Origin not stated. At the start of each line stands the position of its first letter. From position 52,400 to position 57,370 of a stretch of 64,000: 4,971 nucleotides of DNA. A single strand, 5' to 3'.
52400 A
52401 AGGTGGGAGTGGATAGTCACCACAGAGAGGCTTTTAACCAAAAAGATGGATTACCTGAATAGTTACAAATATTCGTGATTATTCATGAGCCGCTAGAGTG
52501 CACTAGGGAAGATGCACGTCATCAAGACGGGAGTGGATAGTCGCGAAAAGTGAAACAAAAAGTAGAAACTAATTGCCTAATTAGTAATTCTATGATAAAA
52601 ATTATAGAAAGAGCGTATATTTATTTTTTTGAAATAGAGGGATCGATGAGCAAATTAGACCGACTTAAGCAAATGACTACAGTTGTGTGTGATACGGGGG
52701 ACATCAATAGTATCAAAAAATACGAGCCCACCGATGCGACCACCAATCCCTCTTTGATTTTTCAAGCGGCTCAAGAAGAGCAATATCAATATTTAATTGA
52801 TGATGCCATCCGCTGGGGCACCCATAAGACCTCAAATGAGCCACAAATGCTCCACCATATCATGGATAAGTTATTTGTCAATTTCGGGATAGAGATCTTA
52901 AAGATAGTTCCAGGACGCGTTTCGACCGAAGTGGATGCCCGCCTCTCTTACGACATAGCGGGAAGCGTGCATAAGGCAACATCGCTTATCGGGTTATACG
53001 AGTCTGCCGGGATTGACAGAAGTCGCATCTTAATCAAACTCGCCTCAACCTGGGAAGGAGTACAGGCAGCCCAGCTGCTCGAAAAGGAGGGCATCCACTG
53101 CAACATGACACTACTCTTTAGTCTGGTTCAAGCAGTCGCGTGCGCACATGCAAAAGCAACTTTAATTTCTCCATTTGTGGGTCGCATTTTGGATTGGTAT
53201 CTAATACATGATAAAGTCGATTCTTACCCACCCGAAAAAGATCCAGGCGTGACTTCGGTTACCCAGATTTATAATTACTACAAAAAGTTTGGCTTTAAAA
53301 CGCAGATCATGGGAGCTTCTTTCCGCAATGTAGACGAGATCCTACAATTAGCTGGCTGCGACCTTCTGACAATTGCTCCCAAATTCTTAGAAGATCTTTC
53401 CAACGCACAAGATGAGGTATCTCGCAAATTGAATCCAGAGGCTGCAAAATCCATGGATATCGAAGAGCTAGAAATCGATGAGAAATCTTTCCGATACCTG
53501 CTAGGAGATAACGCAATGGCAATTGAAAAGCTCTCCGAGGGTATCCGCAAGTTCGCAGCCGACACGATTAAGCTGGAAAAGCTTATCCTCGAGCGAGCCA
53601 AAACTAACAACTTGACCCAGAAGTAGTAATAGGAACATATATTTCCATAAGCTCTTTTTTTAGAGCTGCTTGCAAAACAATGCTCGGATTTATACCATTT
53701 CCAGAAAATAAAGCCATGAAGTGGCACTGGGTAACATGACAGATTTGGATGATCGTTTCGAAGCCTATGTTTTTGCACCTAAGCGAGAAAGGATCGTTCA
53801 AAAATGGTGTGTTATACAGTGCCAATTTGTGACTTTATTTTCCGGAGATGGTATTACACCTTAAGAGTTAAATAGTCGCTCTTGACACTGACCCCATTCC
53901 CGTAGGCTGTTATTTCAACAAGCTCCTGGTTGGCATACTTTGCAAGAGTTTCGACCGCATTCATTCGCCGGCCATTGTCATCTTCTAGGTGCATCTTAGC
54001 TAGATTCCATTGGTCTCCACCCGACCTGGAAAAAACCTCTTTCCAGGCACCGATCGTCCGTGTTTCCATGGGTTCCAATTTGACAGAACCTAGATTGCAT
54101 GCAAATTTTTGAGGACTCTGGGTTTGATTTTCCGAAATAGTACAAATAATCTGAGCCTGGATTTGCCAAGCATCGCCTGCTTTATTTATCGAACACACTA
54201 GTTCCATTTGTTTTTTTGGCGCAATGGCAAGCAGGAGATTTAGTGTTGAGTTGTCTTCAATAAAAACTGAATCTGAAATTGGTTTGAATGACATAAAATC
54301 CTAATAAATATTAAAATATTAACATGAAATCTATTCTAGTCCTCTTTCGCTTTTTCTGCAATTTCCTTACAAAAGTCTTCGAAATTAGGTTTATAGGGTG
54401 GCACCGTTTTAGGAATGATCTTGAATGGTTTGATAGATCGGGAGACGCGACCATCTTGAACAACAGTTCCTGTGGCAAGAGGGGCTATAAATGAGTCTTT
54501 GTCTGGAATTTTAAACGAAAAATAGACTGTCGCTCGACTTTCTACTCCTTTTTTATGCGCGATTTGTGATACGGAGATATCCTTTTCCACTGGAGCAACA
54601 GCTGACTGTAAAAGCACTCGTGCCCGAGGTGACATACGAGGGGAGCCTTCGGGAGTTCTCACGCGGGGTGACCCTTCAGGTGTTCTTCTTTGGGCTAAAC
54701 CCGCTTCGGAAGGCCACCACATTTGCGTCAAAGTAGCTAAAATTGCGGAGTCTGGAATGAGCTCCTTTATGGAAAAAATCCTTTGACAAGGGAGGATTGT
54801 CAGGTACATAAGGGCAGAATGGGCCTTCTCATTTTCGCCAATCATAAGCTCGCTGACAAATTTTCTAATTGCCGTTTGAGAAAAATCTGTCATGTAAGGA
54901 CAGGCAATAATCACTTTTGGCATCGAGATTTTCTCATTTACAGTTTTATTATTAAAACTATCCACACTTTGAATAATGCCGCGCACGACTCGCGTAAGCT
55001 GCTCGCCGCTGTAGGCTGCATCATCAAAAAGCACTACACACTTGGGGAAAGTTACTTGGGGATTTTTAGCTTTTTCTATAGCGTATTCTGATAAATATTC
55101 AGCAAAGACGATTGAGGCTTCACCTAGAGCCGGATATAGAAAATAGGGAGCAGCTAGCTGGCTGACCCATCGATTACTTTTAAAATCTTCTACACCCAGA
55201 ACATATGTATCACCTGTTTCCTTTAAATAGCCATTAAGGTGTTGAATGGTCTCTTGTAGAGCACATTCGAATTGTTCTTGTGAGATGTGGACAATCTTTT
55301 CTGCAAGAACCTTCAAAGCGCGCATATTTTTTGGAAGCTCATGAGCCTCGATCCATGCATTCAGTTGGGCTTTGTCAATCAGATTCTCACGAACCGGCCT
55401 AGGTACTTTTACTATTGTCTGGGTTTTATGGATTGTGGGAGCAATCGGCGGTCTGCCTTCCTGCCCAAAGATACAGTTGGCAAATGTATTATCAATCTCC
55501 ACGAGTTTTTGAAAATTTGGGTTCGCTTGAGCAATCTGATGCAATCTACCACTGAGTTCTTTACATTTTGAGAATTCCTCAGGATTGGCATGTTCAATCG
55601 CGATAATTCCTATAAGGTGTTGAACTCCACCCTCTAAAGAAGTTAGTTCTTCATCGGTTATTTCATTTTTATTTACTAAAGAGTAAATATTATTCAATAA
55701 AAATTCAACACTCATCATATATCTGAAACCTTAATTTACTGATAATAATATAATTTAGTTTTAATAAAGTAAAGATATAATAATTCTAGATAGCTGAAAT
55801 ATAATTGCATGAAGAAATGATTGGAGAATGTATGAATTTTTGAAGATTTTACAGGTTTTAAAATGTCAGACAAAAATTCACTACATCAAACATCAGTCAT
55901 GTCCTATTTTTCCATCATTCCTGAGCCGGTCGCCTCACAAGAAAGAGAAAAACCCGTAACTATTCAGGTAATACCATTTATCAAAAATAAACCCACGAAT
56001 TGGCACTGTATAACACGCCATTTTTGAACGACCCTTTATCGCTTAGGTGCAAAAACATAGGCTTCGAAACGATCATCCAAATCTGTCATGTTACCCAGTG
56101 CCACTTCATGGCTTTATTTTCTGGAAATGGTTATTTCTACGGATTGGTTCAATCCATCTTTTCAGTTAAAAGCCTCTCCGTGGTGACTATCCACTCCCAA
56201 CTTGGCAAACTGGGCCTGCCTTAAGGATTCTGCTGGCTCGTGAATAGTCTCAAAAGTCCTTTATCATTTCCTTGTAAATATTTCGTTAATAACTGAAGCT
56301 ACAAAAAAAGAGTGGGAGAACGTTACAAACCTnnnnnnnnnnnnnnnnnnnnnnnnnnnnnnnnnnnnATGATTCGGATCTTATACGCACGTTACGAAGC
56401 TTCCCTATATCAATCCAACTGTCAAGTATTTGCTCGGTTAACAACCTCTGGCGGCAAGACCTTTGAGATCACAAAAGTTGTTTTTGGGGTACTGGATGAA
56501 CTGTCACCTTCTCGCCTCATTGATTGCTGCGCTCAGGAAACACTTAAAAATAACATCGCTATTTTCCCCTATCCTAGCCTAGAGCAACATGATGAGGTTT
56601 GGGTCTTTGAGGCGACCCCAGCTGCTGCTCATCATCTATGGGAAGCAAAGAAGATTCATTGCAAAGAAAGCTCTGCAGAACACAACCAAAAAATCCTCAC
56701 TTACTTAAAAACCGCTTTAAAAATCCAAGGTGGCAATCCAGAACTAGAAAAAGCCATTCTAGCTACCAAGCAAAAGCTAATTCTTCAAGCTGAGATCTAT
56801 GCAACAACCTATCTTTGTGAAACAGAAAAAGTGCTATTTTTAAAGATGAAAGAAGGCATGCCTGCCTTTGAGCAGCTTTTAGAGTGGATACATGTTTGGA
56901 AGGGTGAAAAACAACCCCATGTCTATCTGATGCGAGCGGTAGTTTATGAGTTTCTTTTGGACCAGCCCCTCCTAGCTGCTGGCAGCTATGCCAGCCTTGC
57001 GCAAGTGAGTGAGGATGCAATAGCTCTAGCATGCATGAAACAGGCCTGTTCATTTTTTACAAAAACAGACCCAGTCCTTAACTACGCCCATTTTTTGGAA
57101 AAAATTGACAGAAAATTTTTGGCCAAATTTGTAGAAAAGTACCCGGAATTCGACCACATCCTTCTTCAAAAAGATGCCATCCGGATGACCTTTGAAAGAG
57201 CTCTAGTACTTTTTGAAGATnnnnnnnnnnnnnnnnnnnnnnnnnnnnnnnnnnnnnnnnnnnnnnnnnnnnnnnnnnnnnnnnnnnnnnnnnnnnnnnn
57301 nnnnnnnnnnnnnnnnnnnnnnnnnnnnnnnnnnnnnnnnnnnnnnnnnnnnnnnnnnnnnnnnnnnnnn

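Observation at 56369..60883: TIR-like / NACHT / HEAT-repeat (NLR-like) STAND protein in an obligate-intracellular-type genome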

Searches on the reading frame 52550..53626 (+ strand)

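Call 24: search_protein_families(library=pfam, proteins=[window:52550-53626:+], max_evalue=0.01)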
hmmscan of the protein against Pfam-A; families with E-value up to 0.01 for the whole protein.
window:52550-53626:+ (358 aa): 1 family
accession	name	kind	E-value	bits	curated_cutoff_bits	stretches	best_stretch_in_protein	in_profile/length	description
PF00923.25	TAL_FSA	-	5.7e-90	302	27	1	45-345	1-284/285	Transaldolase/Fructose-6-phosphate aldolase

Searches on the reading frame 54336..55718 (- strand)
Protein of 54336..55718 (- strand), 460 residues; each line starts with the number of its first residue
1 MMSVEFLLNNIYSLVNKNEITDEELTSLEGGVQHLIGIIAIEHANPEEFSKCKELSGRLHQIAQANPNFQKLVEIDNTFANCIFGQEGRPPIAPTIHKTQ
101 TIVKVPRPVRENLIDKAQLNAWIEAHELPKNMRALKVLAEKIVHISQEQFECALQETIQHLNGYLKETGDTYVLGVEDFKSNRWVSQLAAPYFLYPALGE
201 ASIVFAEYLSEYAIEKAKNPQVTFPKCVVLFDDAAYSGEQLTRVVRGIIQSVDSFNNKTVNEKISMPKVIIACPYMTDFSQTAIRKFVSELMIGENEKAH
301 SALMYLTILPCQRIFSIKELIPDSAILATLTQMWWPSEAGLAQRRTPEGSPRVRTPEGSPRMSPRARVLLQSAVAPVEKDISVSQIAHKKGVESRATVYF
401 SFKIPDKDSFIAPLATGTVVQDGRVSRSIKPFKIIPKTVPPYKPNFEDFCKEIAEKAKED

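Call 24: search_protein_families(library=pfam, proteins=[window:54336-55718:-], max_evalue=0.01)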
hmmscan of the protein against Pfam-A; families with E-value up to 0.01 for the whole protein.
window:54336-55718:- (460 aa): 1 family
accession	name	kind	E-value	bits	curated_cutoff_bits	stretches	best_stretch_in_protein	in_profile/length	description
PF24390.1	PRTase-CE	-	0.00035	21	27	1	133-286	18-157/253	PRTase-CE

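Call 61: search_protein_families(library=padloc, proteins=[window:54336-55718:-], max_evalue=0.001)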
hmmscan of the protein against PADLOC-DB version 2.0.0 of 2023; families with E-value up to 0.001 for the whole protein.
window:54336-55718:- (460 aa): 1 family
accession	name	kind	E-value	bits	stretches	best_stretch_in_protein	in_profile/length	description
PDLC02935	PRTase_III-A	-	2e-06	25.4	1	116-291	27-182/290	-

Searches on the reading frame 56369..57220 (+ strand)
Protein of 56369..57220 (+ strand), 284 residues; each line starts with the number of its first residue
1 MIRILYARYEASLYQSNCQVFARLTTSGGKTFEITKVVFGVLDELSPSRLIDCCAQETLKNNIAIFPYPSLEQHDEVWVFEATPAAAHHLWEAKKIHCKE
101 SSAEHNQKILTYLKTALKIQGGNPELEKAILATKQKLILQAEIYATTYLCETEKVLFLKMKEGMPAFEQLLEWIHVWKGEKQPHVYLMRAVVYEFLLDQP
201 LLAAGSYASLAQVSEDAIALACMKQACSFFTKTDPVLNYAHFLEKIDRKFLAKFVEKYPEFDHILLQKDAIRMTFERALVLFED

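Call 17: search_solved_structures(query=A3, max_evalue=10, show_alignments=2)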
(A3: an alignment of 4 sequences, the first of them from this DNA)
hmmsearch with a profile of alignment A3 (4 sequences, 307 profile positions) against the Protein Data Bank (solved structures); distinct sequences matched with E-value up to 10: 2.
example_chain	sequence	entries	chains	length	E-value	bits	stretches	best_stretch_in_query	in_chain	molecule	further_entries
8g8i_A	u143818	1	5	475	0.31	13.6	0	167-204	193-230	C3HR3_9r_shift4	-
8eoz_B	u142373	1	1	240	0.69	12.4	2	167-205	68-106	C3HR3_4r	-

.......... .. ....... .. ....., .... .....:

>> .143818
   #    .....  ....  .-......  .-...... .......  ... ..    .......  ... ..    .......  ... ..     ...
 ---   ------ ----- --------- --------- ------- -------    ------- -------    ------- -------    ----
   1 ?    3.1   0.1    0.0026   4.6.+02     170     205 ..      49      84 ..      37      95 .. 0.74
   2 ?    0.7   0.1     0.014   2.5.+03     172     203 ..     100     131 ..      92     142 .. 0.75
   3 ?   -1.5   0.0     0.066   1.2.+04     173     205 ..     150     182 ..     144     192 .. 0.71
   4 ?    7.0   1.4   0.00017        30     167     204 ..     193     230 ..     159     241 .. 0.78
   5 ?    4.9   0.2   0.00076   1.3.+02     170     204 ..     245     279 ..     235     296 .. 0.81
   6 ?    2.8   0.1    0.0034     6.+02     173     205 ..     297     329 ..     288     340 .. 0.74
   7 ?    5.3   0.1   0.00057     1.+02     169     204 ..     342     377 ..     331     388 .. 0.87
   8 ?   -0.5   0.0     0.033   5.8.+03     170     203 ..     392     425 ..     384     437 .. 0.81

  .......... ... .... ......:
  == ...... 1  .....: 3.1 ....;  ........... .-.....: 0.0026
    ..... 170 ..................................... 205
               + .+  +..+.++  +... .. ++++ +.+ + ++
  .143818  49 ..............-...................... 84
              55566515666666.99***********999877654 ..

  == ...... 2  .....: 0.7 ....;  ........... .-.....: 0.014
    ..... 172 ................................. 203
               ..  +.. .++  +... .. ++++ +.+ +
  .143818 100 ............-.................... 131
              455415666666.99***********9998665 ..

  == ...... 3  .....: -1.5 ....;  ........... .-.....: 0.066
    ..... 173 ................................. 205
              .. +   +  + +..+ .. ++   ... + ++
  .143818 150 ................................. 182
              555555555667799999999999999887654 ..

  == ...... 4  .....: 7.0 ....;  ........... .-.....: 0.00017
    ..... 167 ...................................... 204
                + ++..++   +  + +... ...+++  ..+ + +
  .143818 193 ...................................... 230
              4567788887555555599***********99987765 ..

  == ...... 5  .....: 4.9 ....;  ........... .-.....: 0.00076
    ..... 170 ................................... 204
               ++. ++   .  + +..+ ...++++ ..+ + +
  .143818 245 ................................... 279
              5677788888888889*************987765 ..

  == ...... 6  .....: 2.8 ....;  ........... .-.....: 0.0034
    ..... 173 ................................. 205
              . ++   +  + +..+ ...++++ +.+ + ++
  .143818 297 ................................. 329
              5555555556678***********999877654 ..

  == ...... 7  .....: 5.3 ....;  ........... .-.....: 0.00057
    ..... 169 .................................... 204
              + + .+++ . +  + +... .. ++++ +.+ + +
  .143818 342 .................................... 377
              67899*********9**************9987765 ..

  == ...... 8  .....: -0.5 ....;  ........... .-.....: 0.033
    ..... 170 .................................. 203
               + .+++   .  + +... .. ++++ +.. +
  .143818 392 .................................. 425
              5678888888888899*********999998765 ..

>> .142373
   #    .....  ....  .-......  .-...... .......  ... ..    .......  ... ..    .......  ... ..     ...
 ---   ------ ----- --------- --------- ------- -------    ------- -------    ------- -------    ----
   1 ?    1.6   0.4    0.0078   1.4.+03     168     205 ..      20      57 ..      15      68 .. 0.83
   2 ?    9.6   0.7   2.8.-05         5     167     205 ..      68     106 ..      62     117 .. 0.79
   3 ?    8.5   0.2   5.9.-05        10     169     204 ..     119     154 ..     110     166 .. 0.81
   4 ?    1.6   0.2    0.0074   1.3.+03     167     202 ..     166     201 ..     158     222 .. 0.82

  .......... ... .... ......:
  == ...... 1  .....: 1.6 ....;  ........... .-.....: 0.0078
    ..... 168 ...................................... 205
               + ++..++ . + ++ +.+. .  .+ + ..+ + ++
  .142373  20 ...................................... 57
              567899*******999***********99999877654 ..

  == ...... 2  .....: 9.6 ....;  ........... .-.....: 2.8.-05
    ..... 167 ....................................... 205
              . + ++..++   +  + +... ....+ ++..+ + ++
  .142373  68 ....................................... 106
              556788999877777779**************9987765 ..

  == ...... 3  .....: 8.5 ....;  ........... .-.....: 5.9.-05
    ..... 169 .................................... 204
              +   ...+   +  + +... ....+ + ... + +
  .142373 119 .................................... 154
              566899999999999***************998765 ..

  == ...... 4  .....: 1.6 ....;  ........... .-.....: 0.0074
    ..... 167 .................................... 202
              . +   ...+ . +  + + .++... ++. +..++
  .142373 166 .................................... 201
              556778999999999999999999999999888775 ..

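Call 73: search_solved_structures(query=A7, max_evalue=10, show_alignments=0)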
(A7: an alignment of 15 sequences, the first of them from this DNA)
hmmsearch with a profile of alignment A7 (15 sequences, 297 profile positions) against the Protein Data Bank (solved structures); distinct sequences matched with E-value up to 10: 30.
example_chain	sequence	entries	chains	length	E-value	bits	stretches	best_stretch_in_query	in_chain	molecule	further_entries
7obi_A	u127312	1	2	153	0.011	18.2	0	111-135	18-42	CTPR-rv4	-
3mv2_B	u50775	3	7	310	0.16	14.4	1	130-220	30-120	Coatomer subunit epsilon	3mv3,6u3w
9gzg_A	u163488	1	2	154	0.16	14.4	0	96-224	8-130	Engineered CTPR protein with glutamic acids for conductivity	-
2wqh_A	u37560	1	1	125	0.18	14.3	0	96-128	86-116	CTPR3Y3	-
4woj_A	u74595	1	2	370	0.25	13.8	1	116-186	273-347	Aspartate semialdehyde dehydrogenase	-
4ga0_A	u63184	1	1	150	0.25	13.8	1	180-248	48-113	E3 SUMO-protein ligase RanBP2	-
4ga2_A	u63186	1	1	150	0.29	13.6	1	180-248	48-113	E3 SUMO-PROTEIN LIGASE RANBP2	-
4ga1_A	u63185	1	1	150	0.33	13.4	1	182-248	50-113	E3 SUMO-PROTEIN LIGASE RANBP2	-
3kd7_A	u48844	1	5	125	0.45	12.9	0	111-128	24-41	CTPR390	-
2jq9_A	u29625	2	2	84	0.61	12.5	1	85-141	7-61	Vacuolar protein sorting-associating protein 4A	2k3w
9syu_E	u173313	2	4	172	0.81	12.1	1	161-214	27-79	Myosin regulatory light polypeptide 9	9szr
7udt_G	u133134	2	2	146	0.86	12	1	163-214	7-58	regulatory light chain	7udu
6xt9_H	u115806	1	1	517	0.86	12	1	151-235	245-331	Tetratricopeptide repeat domain 8 isoform 2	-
9z3z_D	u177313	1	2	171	1.1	11.7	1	161-214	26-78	Myosin regulatory light chain 12B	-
9z3w_D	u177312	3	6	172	1.1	11.7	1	161-214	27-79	Myosin regulatory light chain 12B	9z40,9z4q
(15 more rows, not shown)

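Call 74: search_protein_families(library=pfam, alignment_id=A7, max_evalue=0.5)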
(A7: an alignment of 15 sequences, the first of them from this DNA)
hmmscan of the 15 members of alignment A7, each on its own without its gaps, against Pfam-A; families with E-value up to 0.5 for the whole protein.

A. member 1, seq(284 aa): 1 family
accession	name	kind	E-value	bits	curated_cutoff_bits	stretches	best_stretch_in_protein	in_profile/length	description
PF22732.2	MSL3_chromo-like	-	0.018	15.5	28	1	72-113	2-43/78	MSL3 chromodomain-like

B. families by the number of members that match (of 15 scanned): 24 families
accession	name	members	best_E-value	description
PF04212.24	MIT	6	0.0044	MIT (microtubule interacting and transport) domain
PF00515.34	TPR_1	4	0.0074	Tetratricopeptide repeat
PF07719.23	TPR_2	4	0.015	Tetratricopeptide repeat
PF13424.12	TPR_12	3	0.00043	Tetratricopeptide repeat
PF10516.15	SHNi-TPR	2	0.02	SHNi-TPR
PF02561.19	FliS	1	0.0014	Flagellar protein FliS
PF00435.27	Spectrin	1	0.0047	Spectrin repeat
PF18548.6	MetOD2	1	0.011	Metanogen output domain 2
PF06815.18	RVT_connect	1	0.016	Reverse transcriptase connection domain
PF22732.2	MSL3_chromo-like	1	0.018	MSL3 chromodomain-like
PF14197.11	Cep57_CLD_2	1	0.034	Centrosome localisation domain of PPC89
PF14558.11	TRP_N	1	0.051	ML-like domain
PF08603.16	CAP_C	1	0.052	Adenylate cyclase associated (CAP) C terminal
PF10850.13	DUF2653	1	0.062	Protein of unknown function (DUF2653)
PF05369.18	MtmB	1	0.078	Monomethylamine methyltransferase MtmB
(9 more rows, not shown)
